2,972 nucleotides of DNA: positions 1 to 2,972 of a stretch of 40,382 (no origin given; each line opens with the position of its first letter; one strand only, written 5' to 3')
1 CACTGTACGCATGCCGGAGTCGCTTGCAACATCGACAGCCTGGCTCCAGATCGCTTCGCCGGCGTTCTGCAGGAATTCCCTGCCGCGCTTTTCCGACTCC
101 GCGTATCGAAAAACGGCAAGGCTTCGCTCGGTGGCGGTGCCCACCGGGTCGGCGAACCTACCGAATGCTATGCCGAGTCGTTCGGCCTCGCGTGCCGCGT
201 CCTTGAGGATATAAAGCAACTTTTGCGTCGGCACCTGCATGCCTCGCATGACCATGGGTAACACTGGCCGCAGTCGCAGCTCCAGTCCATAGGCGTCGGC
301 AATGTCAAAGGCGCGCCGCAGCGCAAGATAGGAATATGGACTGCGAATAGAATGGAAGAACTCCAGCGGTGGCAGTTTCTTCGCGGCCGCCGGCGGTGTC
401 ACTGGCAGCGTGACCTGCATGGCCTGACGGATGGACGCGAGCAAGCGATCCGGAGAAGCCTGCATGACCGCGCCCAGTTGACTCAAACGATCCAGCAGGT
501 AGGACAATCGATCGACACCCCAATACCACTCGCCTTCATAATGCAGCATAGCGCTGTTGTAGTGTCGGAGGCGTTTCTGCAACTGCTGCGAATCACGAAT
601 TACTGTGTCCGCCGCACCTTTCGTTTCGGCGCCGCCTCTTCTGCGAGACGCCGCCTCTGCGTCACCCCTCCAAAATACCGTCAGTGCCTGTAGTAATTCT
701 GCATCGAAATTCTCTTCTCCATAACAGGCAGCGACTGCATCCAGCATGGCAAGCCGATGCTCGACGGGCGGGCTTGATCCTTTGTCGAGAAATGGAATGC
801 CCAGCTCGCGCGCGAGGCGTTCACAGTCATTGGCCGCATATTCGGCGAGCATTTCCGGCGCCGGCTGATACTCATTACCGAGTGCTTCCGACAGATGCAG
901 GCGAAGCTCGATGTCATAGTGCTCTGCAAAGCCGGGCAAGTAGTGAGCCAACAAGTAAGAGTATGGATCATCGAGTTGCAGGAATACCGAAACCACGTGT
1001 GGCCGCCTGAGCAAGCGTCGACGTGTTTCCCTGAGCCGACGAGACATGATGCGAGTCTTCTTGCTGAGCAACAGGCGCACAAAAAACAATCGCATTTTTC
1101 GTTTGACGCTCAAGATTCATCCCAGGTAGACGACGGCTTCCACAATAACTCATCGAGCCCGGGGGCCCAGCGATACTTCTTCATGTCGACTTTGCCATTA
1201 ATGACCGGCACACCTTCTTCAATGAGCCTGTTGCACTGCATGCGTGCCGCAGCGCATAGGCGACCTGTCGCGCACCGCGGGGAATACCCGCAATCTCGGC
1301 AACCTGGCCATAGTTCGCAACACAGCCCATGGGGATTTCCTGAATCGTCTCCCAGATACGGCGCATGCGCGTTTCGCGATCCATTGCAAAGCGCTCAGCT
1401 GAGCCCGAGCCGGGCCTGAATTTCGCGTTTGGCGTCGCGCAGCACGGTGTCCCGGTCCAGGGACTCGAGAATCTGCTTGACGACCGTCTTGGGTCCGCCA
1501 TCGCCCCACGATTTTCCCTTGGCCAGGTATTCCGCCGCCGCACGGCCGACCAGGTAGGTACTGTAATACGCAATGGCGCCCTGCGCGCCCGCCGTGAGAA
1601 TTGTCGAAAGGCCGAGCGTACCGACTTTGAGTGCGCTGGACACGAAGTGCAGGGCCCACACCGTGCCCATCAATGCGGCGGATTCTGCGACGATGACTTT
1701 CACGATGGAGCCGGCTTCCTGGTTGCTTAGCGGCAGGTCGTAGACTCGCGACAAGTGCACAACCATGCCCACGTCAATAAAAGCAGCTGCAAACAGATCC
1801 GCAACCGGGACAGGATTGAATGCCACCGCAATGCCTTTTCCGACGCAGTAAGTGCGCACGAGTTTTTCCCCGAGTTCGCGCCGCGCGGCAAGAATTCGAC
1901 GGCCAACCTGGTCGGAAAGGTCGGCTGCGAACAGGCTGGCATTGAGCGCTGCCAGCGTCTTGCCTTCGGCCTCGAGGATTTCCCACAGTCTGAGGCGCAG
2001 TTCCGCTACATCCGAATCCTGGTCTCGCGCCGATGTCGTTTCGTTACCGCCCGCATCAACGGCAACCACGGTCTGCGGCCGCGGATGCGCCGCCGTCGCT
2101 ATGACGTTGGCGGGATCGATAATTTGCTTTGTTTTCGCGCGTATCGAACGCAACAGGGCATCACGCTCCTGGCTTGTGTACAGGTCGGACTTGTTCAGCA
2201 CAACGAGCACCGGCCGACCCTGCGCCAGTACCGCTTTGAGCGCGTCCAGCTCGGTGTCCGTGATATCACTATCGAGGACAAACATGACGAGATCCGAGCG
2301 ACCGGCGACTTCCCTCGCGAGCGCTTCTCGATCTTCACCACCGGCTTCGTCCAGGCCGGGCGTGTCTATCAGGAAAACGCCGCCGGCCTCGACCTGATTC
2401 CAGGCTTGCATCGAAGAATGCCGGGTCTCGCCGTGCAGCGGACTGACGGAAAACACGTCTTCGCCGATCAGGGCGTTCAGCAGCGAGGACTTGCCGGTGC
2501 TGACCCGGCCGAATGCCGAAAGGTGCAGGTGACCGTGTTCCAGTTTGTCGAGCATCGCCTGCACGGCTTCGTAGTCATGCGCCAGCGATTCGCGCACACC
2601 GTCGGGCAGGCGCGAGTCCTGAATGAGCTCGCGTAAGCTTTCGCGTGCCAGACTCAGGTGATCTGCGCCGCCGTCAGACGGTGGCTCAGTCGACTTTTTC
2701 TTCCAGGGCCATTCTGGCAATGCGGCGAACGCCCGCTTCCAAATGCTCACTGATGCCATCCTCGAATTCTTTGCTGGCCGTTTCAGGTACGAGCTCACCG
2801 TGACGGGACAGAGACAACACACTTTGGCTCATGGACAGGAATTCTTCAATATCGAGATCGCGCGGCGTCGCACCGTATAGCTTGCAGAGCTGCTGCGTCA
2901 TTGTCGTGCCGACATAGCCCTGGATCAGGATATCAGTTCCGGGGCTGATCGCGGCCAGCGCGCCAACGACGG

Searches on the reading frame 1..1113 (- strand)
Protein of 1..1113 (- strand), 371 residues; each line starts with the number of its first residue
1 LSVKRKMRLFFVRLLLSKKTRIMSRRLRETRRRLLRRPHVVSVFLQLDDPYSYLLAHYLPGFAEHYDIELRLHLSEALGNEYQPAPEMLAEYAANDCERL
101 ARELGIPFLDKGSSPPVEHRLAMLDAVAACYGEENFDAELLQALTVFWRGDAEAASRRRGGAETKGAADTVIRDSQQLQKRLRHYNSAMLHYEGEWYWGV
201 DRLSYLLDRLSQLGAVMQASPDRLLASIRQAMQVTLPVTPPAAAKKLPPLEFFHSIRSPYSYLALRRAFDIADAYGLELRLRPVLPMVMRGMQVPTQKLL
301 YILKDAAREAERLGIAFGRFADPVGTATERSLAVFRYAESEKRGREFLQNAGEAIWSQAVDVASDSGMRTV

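Call 15: search_protein_families(library=pfam, proteins=[window:1-1113:-], max_evalue=0.001)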
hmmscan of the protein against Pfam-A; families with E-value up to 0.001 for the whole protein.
window:1-1113:- (371 aa): 1 family
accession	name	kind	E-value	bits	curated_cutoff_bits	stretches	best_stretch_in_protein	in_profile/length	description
PF01323.26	DSBA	-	2.3e-11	44.3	25.6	1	250-368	2-125/191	DSBA-like thioredoxin domain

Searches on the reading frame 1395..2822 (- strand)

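Call 15: search_protein_families(library=pfam, proteins=[window:1395-2822:-], max_evalue=0.001)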
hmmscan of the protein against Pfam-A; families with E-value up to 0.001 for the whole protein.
window:1395-2822:- (475 aa): 6 families
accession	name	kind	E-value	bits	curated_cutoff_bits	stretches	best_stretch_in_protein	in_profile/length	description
PF05128.17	DUF697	-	7.6e-32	110.7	27.7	1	299-457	3-162/162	Domain of unknown function (DUF697)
PF01926.29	MMR_HSR1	-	3.4e-17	63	21.9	1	104-211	5-113/113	50S ribosome-binding GTPase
PF00350.29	Dynamin_N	-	9e-13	49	27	2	103-129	3-29/168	Dynamin family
PF03193.22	RsgA_GTPase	-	2.9e-08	34.2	30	1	83-160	93-171/174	RsgA GTPase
PF02421.24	FeoB_N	-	3.6e-06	27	27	1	104-219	6-122/156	Ferrous iron transport protein B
PF04548.22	AIG1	-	1.6e-05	24.7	27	1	104-173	6-74/212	AIG1 family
